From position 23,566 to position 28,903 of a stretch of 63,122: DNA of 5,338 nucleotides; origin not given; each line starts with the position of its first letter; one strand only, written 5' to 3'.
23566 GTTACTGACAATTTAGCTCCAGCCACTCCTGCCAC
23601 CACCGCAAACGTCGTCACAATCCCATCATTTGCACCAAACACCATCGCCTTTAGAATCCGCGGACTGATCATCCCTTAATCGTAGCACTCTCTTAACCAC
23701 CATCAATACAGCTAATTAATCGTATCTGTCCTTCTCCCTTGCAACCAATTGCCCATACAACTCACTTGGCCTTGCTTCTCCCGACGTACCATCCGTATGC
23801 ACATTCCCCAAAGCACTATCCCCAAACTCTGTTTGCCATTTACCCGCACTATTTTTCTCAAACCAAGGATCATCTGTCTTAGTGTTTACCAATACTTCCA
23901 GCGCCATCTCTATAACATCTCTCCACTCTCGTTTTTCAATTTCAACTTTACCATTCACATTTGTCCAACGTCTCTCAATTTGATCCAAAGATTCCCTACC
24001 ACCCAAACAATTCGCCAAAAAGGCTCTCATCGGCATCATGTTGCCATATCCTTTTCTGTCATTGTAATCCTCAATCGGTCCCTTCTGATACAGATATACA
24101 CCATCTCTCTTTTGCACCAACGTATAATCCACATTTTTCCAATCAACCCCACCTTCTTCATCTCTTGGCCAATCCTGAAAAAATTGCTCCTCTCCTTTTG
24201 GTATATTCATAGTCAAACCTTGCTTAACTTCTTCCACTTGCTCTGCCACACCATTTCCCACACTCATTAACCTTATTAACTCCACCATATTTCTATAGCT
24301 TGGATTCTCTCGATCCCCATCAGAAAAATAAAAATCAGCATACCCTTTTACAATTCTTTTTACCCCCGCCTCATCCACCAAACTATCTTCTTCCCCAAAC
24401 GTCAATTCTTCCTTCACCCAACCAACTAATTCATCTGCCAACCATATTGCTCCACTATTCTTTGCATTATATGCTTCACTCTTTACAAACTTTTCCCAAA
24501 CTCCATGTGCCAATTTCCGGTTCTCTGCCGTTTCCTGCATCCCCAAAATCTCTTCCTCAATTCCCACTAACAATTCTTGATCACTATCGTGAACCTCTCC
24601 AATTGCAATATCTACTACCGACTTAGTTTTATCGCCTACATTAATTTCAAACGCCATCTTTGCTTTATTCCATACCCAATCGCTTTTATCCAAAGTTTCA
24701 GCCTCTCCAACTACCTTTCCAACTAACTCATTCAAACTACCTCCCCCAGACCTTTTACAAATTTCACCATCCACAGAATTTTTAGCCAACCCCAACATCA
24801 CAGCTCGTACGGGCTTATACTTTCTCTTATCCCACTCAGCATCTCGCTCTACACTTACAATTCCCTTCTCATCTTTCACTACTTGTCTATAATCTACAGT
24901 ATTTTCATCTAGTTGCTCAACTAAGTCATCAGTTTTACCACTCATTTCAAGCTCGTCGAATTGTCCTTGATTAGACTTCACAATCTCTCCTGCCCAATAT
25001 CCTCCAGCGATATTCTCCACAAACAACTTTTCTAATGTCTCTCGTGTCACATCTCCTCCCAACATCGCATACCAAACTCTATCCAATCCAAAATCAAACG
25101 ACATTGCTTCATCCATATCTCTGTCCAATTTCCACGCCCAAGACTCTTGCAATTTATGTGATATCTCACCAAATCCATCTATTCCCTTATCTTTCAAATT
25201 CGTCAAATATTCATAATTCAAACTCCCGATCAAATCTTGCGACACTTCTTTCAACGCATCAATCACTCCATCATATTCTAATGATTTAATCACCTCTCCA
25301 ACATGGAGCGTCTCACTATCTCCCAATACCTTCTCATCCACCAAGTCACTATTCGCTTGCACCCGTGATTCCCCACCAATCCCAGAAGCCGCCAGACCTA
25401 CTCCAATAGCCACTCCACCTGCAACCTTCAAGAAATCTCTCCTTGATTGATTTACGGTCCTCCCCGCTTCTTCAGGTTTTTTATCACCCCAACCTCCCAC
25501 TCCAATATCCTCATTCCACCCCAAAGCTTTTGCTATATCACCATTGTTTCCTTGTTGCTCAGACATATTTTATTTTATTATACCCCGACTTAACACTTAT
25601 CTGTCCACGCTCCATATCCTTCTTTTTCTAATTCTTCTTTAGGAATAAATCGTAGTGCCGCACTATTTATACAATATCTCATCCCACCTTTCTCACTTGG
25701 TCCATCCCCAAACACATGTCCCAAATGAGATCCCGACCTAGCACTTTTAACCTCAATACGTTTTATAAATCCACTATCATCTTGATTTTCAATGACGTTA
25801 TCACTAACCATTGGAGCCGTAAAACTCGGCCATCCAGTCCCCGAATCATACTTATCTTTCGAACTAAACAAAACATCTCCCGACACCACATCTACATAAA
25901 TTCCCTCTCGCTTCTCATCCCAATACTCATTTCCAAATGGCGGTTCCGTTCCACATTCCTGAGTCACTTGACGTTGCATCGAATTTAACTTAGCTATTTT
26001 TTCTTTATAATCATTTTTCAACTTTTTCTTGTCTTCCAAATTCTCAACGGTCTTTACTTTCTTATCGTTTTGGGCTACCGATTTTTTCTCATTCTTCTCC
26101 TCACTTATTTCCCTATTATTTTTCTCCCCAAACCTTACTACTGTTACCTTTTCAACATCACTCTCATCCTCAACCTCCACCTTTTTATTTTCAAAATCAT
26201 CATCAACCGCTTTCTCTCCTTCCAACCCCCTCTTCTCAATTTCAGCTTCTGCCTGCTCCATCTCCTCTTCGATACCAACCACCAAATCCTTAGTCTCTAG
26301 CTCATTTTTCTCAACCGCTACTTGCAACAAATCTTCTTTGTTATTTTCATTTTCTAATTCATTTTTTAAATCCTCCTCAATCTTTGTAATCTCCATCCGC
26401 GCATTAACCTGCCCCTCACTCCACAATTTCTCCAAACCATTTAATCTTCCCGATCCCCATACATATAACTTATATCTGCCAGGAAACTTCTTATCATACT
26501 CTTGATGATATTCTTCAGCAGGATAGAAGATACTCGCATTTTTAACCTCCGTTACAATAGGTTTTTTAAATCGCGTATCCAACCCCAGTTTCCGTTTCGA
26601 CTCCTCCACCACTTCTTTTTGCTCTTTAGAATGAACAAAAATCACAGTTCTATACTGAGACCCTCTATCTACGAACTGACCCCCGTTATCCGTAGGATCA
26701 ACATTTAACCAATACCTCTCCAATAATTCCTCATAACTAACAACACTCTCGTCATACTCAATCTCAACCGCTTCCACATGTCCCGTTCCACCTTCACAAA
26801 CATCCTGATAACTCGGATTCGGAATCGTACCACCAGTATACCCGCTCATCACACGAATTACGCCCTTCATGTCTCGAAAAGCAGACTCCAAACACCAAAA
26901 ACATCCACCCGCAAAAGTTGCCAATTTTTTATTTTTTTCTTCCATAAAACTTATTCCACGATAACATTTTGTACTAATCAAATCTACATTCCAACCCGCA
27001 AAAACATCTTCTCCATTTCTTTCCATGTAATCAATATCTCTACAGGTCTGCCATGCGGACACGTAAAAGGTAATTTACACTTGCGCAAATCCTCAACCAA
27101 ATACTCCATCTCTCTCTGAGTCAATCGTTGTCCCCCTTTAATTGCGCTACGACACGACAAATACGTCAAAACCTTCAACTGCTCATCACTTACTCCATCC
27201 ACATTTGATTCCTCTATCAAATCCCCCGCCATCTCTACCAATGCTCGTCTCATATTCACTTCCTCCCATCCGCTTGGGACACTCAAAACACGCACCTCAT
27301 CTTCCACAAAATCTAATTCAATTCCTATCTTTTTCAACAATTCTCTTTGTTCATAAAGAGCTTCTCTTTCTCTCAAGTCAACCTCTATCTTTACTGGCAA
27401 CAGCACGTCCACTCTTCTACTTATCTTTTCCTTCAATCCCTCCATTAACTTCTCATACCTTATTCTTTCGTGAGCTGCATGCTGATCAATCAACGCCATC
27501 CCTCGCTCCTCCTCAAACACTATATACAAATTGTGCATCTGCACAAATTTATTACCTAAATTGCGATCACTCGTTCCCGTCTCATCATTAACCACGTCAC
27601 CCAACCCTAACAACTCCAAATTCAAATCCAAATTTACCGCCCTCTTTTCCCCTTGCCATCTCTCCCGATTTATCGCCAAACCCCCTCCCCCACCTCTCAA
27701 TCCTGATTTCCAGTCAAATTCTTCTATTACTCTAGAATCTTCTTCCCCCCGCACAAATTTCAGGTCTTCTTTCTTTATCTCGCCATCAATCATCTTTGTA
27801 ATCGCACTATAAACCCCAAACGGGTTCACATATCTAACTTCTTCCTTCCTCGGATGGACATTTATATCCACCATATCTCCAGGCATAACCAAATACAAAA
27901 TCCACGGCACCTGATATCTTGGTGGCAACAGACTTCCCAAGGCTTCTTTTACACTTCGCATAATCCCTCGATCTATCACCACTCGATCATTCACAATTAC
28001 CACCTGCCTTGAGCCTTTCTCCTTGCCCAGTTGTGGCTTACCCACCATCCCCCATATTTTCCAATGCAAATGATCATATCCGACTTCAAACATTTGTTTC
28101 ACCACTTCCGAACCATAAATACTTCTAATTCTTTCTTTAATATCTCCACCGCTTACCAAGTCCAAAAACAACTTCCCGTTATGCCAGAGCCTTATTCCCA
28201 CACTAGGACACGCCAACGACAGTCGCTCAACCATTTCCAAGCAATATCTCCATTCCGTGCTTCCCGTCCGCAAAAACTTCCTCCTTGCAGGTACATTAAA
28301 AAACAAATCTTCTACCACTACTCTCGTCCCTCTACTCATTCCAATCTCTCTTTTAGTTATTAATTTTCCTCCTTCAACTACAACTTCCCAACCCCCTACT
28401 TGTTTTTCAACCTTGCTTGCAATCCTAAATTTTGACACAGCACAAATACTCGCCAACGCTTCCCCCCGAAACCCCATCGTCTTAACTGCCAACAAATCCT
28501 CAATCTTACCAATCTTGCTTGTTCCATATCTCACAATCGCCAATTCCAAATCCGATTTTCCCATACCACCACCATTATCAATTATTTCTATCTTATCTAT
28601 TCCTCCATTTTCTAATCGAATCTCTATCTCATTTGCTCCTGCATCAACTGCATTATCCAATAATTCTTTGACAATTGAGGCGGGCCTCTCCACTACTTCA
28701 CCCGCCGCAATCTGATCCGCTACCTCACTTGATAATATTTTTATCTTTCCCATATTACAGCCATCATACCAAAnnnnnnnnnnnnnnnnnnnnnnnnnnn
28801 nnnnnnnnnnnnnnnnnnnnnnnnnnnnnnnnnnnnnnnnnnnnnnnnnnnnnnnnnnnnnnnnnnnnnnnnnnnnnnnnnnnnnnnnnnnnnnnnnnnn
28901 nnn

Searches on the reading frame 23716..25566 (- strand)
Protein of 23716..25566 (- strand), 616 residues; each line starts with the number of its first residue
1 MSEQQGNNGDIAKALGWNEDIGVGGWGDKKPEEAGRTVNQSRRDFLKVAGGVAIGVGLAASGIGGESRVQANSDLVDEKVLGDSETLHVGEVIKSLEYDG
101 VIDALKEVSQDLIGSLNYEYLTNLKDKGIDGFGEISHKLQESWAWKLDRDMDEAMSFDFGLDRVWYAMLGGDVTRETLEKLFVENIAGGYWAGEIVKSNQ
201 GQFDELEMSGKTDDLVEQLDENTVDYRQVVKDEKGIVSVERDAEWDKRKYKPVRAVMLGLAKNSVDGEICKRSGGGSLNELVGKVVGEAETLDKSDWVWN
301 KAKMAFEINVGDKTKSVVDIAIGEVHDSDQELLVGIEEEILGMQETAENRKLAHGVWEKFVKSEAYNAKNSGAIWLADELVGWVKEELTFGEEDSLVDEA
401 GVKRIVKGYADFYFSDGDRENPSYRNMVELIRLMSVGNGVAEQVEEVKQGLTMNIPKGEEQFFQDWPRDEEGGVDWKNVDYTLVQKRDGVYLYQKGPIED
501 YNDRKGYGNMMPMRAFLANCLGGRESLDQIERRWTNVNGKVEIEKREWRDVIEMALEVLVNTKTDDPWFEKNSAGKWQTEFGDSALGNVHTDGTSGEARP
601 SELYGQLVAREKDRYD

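Call 70: search_protein_families(library=pfam, proteins=[window:23716-25566:-], max_evalue=0.1)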
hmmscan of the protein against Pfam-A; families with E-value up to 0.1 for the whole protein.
window:23716-25566:- (616 aa): 2 families
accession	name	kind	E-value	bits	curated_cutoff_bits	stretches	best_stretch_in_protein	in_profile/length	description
PF10518.14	TAT_signal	-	0.00092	19.5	22.7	1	41-59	3-21/21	TAT (twin-arginine translocation) pathway signal sequence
PF10399.14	UCR_Fe-S_N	-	0.034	14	24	1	37-60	6-29/41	Ubiquitinol-cytochrome C reductase Fe-S subunit TAT signal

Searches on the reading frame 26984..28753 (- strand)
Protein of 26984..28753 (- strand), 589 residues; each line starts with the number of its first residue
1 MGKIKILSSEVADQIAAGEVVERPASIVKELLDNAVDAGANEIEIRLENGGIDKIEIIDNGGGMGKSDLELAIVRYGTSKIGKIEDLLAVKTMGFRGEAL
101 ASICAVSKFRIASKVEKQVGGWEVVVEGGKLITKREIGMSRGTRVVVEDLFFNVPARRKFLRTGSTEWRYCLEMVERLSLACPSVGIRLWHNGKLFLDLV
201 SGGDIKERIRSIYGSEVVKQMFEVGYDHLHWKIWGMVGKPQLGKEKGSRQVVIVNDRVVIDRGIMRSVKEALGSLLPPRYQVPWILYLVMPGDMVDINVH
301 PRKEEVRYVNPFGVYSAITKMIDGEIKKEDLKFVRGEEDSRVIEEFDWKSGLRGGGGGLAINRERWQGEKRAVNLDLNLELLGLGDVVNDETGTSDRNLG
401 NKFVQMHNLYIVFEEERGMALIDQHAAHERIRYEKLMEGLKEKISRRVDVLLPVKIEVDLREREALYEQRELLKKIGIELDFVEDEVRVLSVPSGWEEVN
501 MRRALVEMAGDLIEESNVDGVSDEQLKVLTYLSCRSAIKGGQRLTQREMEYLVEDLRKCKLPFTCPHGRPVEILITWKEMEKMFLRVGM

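Call 71: search_protein_families(library=ncbifam, proteins=[window:26984-28753:-], max_evalue=0.001)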
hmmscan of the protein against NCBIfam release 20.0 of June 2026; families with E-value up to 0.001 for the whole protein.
window:26984-28753:- (589 aa): 10 families
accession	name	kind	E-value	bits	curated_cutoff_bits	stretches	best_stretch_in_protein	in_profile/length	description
TIGR00585.2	mutl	equivalog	6.7e-138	461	180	2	4-332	1-329/555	DNA mismatch repair endonuclease MutL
NF000949.0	PRK00095.1-2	equivalog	1.4e-135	453.8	750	2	3-320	6-319/634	DNA mismatch repair endonuclease MutL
NF000950.0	PRK00095.1-3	equivalog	1.8e-133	446.2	756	2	1-331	1-330/641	DNA mismatch repair endonuclease MutL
NF000953.0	PRK00095.2-4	equivalog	6.1e-122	408.5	693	2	4-330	3-332/611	DNA mismatch repair endonuclease MutL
NF000952.0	PRK00095.2-2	subfamily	1.1e-112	377.6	840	2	4-323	3-324/623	DNA mismatch repair endonuclease MutL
NF000948.0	PRK00095.1-1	equivalog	6.8e-99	332.5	701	2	3-322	2-325/625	DNA mismatch repair endonuclease MutL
NF000951.0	PRK00095.2-1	equivalog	3.3e-86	290.1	391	2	2-329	3-335/559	DNA mismatch repair endonuclease MutL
NF000954.0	PRK00095.2-5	equivalog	1.7e-65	221.6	937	1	3-323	6-325/588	DNA mismatch repair endonuclease MutL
NF050001.1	restrict_BbrUII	equivalog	7e-08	31.5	550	1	25-77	22-72/659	BbrUII/HgiDII family restriction enzyme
NF047352.1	P_loop_sacsin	domain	0.00023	21.5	50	1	26-80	2-52/80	sacsin N-terminal ATP-binding-like domain-containing protein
